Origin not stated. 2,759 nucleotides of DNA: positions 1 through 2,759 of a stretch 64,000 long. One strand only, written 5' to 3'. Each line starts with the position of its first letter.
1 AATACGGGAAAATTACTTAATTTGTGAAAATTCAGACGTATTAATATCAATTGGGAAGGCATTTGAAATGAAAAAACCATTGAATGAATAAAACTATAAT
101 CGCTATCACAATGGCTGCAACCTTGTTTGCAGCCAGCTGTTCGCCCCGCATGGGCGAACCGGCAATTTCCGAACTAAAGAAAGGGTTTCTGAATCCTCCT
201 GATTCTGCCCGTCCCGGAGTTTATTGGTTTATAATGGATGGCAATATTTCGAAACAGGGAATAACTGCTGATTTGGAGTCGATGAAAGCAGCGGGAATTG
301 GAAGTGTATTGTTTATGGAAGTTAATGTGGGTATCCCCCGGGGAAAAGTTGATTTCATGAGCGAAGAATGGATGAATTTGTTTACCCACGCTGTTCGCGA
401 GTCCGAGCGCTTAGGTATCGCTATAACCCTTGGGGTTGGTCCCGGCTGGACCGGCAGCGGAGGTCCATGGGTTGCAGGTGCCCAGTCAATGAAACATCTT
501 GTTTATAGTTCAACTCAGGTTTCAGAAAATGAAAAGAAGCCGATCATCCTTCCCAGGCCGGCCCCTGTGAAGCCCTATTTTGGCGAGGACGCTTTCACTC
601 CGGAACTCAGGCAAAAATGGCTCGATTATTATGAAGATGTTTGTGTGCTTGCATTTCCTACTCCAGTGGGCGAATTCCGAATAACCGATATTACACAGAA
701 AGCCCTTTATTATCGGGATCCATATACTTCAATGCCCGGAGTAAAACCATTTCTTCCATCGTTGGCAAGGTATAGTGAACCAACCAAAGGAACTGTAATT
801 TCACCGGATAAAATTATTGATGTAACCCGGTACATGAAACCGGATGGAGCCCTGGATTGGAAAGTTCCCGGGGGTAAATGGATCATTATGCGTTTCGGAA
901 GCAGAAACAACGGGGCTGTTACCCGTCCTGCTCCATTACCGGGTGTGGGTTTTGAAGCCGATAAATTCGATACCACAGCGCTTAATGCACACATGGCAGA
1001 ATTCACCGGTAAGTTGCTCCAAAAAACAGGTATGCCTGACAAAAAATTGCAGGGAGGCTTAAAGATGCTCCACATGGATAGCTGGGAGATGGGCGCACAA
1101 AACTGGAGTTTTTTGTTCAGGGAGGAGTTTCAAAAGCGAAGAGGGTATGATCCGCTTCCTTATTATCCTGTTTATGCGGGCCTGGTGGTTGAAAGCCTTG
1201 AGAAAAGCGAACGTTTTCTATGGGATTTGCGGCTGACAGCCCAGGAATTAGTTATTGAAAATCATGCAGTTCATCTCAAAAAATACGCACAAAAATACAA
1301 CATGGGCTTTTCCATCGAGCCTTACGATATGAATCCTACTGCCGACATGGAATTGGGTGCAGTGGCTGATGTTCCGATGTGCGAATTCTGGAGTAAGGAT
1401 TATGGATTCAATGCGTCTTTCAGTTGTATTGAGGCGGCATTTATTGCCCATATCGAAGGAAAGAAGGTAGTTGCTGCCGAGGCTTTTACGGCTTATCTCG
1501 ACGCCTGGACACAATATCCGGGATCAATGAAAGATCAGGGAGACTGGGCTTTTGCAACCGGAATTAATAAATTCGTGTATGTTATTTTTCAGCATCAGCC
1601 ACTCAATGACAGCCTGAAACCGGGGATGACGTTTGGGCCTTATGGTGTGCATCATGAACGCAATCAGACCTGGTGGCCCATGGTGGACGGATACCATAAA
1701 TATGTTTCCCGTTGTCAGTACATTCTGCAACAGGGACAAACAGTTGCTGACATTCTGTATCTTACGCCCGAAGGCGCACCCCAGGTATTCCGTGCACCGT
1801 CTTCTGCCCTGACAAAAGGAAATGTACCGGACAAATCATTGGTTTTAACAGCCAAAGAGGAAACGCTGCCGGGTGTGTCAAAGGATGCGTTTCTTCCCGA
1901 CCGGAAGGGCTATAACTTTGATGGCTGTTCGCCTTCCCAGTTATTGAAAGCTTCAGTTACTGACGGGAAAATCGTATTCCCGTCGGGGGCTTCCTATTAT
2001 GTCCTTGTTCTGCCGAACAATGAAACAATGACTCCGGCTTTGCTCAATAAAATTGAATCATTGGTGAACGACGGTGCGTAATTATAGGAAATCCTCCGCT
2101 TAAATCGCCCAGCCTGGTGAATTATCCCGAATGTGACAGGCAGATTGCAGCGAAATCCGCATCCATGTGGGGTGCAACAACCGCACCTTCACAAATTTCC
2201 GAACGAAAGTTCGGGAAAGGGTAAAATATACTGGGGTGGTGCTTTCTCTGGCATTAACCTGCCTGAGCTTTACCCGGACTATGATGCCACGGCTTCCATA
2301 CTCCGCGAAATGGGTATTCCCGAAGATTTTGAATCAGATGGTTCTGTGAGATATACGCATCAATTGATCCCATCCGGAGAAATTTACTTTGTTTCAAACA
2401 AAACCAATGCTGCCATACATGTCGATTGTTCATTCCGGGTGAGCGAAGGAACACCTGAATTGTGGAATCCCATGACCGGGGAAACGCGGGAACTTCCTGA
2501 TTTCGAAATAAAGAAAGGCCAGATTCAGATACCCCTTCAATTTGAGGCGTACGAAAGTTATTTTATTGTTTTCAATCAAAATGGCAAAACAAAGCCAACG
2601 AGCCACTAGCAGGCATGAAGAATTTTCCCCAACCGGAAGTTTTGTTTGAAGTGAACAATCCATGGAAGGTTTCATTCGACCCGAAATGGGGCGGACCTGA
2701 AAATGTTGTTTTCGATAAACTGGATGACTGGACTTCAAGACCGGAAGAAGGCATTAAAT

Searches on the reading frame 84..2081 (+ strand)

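Call 76: search_protein_families(library=pfam, proteins=[window:84-2081:+], max_evalue=0.00001)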
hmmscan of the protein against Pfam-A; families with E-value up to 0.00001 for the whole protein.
window:84-2081:+ (665 aa): 1 family
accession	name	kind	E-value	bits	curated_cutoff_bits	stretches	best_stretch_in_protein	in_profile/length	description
PF17132.9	Glyco_hydro_106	-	1.5e-149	500.2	29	2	37-569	2-552/743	alpha-L-rhamnosidase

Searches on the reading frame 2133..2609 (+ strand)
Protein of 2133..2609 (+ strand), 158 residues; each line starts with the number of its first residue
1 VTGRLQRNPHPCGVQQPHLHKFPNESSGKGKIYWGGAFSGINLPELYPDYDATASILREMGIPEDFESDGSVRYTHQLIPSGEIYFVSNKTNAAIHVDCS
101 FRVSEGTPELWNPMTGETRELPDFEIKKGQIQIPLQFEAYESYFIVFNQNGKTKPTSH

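Call 76: search_protein_families(library=pfam, proteins=[window:2133-2609:+], max_evalue=0.00001)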
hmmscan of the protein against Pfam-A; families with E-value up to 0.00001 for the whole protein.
window:2133-2609:+ (158 aa): 1 family
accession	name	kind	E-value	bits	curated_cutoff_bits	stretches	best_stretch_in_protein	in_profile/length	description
PF17132.9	Glyco_hydro_106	-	6.9e-14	51.7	29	1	53-121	667-739/743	alpha-L-rhamnosidase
